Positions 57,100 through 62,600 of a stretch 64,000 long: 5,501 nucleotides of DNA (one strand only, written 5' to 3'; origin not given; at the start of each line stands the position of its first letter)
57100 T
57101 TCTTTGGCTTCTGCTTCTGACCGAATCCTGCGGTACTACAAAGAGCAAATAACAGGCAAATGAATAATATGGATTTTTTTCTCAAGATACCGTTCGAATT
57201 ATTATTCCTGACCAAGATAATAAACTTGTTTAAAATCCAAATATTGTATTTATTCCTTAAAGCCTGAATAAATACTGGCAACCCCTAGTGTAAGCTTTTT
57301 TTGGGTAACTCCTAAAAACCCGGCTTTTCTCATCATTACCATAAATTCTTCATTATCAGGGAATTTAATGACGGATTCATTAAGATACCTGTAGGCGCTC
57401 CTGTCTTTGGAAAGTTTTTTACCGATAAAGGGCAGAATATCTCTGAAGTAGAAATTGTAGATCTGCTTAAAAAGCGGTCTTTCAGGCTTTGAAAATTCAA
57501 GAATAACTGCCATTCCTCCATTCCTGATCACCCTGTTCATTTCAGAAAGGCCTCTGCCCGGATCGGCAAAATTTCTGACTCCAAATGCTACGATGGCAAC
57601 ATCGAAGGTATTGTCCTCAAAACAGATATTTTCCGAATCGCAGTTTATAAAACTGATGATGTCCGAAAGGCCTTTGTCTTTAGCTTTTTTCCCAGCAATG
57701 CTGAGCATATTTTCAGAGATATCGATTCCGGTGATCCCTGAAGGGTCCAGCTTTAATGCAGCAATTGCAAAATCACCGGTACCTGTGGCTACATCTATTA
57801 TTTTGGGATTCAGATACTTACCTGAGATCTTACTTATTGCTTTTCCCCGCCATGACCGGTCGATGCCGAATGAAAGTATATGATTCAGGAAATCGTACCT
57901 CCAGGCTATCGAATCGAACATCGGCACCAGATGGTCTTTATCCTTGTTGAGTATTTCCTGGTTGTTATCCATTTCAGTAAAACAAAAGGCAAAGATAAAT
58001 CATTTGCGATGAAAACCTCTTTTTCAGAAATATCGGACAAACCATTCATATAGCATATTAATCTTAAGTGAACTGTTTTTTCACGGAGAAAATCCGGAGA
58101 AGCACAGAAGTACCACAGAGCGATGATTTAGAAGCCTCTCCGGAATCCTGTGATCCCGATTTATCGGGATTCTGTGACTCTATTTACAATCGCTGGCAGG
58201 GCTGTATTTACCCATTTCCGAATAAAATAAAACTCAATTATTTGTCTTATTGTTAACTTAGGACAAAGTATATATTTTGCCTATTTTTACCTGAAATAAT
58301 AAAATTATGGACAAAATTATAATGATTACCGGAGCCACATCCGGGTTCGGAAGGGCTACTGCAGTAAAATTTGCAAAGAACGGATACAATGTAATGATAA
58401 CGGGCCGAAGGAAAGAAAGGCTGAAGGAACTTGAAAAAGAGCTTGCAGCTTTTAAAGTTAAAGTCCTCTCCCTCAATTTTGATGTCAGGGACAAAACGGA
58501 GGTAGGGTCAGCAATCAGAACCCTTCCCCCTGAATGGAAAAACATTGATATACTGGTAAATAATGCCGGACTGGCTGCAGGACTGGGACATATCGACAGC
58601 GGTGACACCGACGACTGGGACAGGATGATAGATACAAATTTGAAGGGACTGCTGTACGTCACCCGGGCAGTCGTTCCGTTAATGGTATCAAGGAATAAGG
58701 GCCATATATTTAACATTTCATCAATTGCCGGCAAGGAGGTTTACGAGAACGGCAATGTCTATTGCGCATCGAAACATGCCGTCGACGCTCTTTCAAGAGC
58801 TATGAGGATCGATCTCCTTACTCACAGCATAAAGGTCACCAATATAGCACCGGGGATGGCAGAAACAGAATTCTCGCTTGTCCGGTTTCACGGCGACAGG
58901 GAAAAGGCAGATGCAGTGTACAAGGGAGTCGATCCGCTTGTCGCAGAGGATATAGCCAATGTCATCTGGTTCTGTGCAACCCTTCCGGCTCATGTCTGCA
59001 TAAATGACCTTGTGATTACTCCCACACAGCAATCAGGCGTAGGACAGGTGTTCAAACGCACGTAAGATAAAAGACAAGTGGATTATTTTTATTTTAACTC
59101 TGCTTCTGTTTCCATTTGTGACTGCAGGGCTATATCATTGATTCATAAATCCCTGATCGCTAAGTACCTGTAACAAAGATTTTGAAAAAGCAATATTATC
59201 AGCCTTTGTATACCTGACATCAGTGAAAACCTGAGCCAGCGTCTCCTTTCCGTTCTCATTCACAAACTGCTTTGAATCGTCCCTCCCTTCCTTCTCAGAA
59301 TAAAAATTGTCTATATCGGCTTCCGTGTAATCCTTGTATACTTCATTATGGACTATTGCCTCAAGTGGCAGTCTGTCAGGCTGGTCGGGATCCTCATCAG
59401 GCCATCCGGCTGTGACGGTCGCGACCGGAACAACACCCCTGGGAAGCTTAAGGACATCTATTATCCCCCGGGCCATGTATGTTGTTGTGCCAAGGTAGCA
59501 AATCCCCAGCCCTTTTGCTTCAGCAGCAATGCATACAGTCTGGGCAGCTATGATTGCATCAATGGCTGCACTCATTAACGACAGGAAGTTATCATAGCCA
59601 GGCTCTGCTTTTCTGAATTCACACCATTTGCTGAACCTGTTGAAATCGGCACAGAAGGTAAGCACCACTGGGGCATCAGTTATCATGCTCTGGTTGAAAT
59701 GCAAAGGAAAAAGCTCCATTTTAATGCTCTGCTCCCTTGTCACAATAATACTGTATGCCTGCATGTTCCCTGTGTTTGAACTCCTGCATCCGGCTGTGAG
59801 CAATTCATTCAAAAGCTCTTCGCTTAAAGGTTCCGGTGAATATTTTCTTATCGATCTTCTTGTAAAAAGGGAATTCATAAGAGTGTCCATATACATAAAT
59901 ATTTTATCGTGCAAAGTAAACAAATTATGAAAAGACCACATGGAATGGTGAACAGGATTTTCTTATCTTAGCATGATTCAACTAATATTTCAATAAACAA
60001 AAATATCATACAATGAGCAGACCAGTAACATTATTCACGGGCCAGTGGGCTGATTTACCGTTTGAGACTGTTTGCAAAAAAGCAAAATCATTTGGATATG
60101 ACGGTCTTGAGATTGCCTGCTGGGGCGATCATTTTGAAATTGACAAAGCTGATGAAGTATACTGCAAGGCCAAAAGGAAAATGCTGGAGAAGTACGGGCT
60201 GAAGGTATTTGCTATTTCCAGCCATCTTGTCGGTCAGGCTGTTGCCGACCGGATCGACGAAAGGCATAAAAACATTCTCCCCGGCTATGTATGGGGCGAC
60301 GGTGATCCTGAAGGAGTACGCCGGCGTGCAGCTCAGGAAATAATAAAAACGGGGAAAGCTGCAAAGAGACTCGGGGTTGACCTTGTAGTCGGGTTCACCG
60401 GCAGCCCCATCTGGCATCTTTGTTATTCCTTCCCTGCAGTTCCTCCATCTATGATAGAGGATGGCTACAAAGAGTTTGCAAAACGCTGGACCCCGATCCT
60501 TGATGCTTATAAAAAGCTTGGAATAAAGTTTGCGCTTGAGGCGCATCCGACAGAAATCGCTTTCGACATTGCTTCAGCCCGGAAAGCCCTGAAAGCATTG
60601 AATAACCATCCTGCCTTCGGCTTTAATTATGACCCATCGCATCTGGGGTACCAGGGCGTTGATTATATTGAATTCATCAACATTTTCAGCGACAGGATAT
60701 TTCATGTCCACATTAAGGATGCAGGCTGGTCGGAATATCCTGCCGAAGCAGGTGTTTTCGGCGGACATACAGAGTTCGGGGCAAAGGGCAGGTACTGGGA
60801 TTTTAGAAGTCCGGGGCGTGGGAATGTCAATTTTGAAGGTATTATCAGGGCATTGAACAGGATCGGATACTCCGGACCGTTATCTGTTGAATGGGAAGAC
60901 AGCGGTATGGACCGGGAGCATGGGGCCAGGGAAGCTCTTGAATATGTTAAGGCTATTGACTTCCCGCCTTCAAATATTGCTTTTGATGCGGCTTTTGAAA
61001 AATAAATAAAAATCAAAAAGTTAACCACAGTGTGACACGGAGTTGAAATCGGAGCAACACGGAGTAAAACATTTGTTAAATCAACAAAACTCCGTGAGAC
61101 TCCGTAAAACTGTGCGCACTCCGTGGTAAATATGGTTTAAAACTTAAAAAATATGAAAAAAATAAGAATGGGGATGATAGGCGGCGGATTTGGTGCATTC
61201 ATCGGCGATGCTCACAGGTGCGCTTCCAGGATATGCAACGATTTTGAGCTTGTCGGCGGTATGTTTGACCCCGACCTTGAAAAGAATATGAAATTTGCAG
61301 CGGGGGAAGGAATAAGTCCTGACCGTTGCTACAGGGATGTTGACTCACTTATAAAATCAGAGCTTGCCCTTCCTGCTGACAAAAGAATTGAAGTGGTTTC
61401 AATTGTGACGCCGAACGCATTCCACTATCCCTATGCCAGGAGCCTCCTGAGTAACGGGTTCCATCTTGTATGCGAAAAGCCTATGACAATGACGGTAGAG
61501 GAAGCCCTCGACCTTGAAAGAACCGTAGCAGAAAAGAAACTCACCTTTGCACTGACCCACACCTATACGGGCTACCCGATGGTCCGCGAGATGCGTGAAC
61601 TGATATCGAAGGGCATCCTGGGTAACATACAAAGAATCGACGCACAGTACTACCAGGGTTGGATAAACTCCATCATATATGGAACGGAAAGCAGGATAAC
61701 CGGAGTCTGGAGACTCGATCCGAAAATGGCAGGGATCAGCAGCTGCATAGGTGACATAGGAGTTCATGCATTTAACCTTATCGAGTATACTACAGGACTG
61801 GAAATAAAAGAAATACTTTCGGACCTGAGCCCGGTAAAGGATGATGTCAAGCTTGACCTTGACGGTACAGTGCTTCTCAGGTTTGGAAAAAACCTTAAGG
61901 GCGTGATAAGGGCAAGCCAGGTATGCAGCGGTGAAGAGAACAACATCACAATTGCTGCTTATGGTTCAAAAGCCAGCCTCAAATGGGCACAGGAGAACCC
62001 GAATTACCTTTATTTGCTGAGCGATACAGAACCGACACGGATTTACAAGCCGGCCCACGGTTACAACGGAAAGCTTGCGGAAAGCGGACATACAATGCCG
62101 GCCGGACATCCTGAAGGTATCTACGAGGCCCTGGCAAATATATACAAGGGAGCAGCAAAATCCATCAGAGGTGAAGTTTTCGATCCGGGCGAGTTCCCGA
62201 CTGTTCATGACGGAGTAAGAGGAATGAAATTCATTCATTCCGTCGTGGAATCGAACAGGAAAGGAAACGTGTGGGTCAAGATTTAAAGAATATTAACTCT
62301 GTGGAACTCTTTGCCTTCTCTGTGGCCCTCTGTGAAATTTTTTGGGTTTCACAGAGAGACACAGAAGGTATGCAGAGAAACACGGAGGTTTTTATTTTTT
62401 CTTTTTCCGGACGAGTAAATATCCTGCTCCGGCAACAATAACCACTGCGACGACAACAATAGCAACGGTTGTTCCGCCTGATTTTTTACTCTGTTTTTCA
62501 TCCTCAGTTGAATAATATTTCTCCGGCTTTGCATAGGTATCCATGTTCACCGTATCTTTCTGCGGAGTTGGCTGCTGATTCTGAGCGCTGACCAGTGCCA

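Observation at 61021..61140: Family of long intergenic palindromes built from 10-11-nt words; the word differs between copies but stays complementary between arms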

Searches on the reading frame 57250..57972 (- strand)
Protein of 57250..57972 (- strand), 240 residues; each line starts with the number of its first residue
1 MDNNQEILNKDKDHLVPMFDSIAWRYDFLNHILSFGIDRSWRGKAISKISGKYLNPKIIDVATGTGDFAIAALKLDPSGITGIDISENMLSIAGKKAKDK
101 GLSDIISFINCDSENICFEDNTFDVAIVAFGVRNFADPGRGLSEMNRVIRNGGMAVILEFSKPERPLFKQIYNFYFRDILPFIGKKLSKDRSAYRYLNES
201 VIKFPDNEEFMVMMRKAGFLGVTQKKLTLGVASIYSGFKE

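Call 63: search_protein_families(library=pfam, proteins=[window:57250-57972:-], max_evalue=0.00001)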
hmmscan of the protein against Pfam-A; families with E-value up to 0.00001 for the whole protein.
window:57250-57972:- (240 aa): 6 families
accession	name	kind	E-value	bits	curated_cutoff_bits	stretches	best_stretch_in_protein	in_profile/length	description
PF01209.24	Ubie_methyltran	-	2.2e-66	224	20.1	1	15-239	9-233/233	ubiE/COQ5 methyltransferase family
PF08241.18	Methyltransf_11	-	4.3e-18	66.2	21.2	1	60-157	2-95/95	Methyltransferase domain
PF13649.12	Methyltransf_25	-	6.6e-18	65.6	27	1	58-153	1-97/97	Methyltransferase domain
PF13847.12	Methyltransf_31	-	1.4e-16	61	27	1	57-217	6-144/145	Methyltransferase domain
PF08242.18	Methyltransf_12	-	2.3e-09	38.3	30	1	59-154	1-97/98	Methyltransferase domain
PF13489.12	Methyltransf_23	-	1.4e-07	31.8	27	1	54-219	22-159/164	Methyltransferase domain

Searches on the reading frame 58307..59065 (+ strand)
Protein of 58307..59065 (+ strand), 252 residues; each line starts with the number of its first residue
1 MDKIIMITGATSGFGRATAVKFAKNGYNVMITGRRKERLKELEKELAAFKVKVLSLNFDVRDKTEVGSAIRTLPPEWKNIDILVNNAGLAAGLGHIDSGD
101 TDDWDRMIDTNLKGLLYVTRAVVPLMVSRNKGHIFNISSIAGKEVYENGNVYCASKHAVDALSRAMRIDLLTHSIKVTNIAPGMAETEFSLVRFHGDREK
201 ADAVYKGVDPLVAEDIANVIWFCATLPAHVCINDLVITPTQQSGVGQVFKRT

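Call 63: search_protein_families(library=pfam, proteins=[window:58307-59065:+], max_evalue=0.00001)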
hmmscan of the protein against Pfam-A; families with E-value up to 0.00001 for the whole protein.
window:58307-59065:+ (252 aa): 3 families
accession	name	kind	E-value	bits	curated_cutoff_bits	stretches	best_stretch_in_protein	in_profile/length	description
PF00106.31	adh_short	-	2.8e-56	190.5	26.6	1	3-189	1-186/195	short chain dehydrogenase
PF13561.12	adh_short_C2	-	7.4e-41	140.7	27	1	9-222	1-215/236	Enoyl-(Acyl carrier protein) reductase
PF08659.16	KR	-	7.6e-14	52.5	22.6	1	6-173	4-171/180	KR domain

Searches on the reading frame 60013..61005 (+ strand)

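Call 63: search_protein_families(library=pfam, proteins=[window:60013-61005:+], max_evalue=0.00001)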
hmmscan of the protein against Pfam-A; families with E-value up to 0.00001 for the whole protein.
window:60013-61005:+ (330 aa): 1 family
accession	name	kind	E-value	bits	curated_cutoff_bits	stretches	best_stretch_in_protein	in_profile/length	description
PF01261.30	AP_endonuc_2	-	8.1e-44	150.6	31.1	1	22-314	2-248/249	Xylose isomerase-like TIM barrel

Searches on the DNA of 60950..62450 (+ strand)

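Call 17: search_rna_families(source=window, start=60950, end=62450, threshold=evalue, max_evalue=10)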
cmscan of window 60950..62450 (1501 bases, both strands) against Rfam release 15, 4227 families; matches with E-value up to 10: 21.
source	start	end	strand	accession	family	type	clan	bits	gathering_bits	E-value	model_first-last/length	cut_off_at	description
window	62265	62381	-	RF01584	snoR03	Gene; snRNA; snoRNA; HACA-box;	-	27.7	80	0.6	1-163/163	no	small nucleolar RNA snoR03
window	62312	62440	+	RF00396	SNORA13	Gene; snRNA; snoRNA; HACA-box;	CL00028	24.3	53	0.16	1-134/134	no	Small nucleolar RNA SNORA13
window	62298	62387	+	RF04051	mir-8517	Gene; miRNA;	-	22.5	70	0.1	1-108/108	no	mir-8517 microRNA precursor family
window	62313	62371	+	RF03566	mir-4875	Gene; miRNA;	-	21.2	90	0.31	1-73/73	no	mir-4875 microRNA precursor family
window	62307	62377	+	RF03834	mir-3173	Gene; miRNA;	-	20.9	84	1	1-80/80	no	mir-3173 microRNA precursor family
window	62308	62378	-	RF00246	mir-135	Gene; miRNA;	-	20.8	59.2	0.26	1-88/88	no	mir-135 microRNA precursor family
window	62307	62379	+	RF00246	mir-135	Gene; miRNA;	-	19.1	59.2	0.78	1-88/88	no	mir-135 microRNA precursor family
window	62320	62423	+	RF04190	Hairpin-meta1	Gene; ribozyme;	-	18.6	40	3.9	1-90/90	no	Hairpin ribozyme 1 from viruses-like metatranscriptomes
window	61952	61984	-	RF01826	SAM_V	Cis-reg; riboswitch;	-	18.5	41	5.9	1-66/66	no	SAM-V (S-adenosyl methionine) riboswitch aptamer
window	62297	62370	-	RF00396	SNORA13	Gene; snRNA; snoRNA; HACA-box;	CL00028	18.4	53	3.4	1-134/134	no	Small nucleolar RNA SNORA13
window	62307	62379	+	RF03173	mir-4504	Gene; miRNA;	-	18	104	2.3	1-92/92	no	mir-4504 microRNA precursor family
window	62312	62370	+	RF03590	mir-2009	Gene; miRNA;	-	17.7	90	1.5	1-83/83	no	mir-2009 microRNA precursor family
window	62307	62379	-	RF03872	MIR6426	Gene; miRNA;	-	17.6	96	3.2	1-84/84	no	MIR6426 microRNA precursor family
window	62320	62364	-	RF00805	mir-351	Gene; miRNA;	-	16.8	70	2.9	1-75/75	no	mir-351 microRNA precursor family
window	62301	62383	-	RF03634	mir-3524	Gene; miRNA;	-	16.8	99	3.4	1-84/84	no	mir-3524 microRNA precursor family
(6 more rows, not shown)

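Call 29: search_rna_families(sources=[L002, L003, L006, L016, L020, L029, L040], threshold=gathering)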
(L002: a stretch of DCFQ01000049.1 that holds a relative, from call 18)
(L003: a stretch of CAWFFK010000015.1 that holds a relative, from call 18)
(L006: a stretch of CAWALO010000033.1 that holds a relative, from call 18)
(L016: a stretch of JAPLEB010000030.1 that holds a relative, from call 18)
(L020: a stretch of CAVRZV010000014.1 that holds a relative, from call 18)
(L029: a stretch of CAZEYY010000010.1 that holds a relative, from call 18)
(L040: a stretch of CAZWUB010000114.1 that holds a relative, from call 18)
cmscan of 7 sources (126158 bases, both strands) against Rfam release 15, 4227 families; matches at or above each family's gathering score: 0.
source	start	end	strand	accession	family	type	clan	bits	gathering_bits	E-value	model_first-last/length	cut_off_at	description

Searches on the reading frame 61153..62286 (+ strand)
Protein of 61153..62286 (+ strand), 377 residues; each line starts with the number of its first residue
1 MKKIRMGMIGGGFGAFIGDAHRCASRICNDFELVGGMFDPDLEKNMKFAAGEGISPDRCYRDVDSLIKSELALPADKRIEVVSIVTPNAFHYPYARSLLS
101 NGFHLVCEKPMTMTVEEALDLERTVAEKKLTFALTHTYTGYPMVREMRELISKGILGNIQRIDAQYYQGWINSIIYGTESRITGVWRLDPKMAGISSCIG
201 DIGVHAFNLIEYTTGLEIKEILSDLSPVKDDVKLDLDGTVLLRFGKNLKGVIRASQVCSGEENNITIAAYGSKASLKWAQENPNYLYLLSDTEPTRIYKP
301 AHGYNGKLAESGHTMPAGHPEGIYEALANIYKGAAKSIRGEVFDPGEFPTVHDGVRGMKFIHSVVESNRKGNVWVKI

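Call 16: find_encoding_contigs(protein=window:61153-62286:+, flank=10000, max_places=10)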
Protein window:61153-62286:+ (377 aa): no gene with exactly this product is on record in the collection.
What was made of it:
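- Tried and rejected: Exact-protein look-up of the source contig (call 16).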

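Call 18: find_related_loci(query=window:61153-62283:+, collection=genome_contigs, flank=10000)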
Query window:61153-62283:+ (377 aa) in genome_contigs; peptide patterns used: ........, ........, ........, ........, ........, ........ (x = any residue, [..] = any of these).
600 stretches matched a pattern (row limit reached: there are more); 574 encode a relative of the query (tblastn E <= 1e-3); the best 80 are kept; 80 distinct loci.
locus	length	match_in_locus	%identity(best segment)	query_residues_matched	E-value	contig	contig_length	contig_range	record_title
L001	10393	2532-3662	84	1-377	0e+0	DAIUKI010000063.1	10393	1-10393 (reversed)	MAG TPA_asm: Bacteroidales bacterium isolate CTOTU20032 NODE_172_length_10393_cov_8.541497, whole genome shotgun sequenc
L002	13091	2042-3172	85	1-377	0e+0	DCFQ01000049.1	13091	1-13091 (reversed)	MAG TPA_asm: Bacteroidales bacterium UBA1800 UBA1800_contig_110889, whole genome shotgun sequence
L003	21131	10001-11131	81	1-377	0e+0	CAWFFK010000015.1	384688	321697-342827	MAG: uncultured Bacteroidales bacterium isolate MFD02416.bin.2.233 genome assembly, contig: contig_72730, whole genome s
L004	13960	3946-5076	86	1-377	0e+0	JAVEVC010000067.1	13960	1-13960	MAG: Bacteroidales bacterium isolate BF4_107 NODE_13783_length_13960_cov_7.834598_Biofilm4, whole genome shotgun sequenc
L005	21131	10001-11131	84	1-377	0e+0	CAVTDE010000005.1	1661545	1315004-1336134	MAG: uncultured Bacteroidales bacterium isolate MFD00905.bin.1.196 genome assembly, contig: contig_3095, whole genome sh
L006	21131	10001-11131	81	1-377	0e+0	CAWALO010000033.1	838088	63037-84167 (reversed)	MAG: uncultured Bacteroidales bacterium isolate MFD04716.bin.2.270 genome assembly, contig: contig_7745, whole genome sh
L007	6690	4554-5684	81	1-377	0e+0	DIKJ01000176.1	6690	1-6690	MAG TPA_asm: Bacteroidales bacterium UBA5621 UBA5621_contig_89907, whole genome shotgun sequence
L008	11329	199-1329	81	1-377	0e+0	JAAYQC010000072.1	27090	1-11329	MAG: Bacteroidales bacterium isolate AS22ysBPME_306 94957_AS22, whole genome shotgun sequence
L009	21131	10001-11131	80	1-377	0e+0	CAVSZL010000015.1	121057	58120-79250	MAG: uncultured Bacteroidales bacterium isolate MFD04716.bin.1.396 genome assembly, contig: contig_56619, whole genome s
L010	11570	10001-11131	80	1-377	0e+0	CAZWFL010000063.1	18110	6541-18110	MAG TPA_asm: uncultured Rikenellaceae bacterium isolate SRP241326_co4_176 genome assembly, contig: NODE_4108_length_1811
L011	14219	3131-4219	83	15-377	0e+0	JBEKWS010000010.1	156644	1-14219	MAG: Bacteroidales bacterium isolate SPRUCE 633 SPRUCE_633_10, whole genome shotgun sequence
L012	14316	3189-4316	84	1-376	0e+0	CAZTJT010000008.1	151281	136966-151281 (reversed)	MAG TPA_asm: uncultured Rikenellaceae bacterium isolate binchicken_co7_100 genome assembly, contig: NODE_150_length_1512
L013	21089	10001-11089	83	15-377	0e+0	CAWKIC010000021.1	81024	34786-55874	MAG: uncultured Bacteroidales bacterium isolate MFD02809.bin.2.7 genome assembly, contig: contig_196510, whole genome sh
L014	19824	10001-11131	83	1-377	0e+0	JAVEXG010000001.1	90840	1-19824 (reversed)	MAG: Bacteroidales bacterium isolate BF4_167 NODE_663_length_90840_cov_9.844873_Biofilm4, whole genome shotgun sequence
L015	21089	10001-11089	81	15-377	0e+0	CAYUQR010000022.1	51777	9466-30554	MAG TPA_asm: uncultured Rikenellaceae bacterium isolate binchicken_co129_657 genome assembly, contig: NODE_1510_length_5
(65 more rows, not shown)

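Call 58: find_related_loci(query=window:61153-62283:+, collection=metagenome_contigs, flank=6000)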
Query window:61153-62283:+ (377 aa) in metagenome_contigs; peptide patterns used: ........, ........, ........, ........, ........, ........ (x = any residue, [..] = any of these).
600 stretches matched a pattern (row limit reached: there are more); 554 encode a relative of the query (tblastn E <= 1e-3); the best 80 are kept; 80 distinct loci.
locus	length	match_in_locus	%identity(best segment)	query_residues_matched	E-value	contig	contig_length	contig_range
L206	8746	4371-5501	85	1-377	0e+0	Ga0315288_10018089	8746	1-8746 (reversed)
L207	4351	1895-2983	85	15-377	0e+0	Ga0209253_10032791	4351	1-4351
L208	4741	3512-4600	85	15-377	0e+0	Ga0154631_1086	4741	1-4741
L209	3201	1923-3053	85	1-377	0e+0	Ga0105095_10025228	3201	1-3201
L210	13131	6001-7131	80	1-377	0e+0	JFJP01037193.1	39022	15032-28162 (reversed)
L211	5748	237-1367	83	1-377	0e+0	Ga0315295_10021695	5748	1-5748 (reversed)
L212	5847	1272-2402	84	1-377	0e+0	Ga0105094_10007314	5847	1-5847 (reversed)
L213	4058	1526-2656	85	1-377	0e+0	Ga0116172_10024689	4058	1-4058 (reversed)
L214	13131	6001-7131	81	1-377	0e+0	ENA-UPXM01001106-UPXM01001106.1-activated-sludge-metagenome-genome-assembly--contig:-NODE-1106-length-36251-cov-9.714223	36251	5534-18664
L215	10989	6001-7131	80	1-377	0e+0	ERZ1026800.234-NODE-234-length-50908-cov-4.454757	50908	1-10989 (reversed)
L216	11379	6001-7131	84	1-377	0e+0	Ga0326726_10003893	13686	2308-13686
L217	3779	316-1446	80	1-377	0e+0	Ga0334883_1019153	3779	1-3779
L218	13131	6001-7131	82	1-377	0e+0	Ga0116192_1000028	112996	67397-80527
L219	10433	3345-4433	83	15-377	0e+0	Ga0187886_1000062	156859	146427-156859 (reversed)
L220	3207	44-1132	85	15-377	0e+0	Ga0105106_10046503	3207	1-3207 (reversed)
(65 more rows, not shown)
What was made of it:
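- Tried and rejected: The genome and metagenome scans (calls 18, 58).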

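Call 63: search_protein_families(library=pfam, proteins=[window:61153-62286:+], max_evalue=0.00001)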
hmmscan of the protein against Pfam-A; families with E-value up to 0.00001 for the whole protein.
window:61153-62286:+ (377 aa): 2 families
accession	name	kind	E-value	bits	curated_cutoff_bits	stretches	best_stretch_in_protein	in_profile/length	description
PF01408.29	GFO_IDH_MocA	-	1.6e-19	71.2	24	1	4-134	1-118/120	Oxidoreductase family, NAD-binding Rossmann fold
PF22725.1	GFO_IDH_MocA_C3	-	1.7e-19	70.5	27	1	144-276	1-123/124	GFO/IDH/MocA C-terminal domain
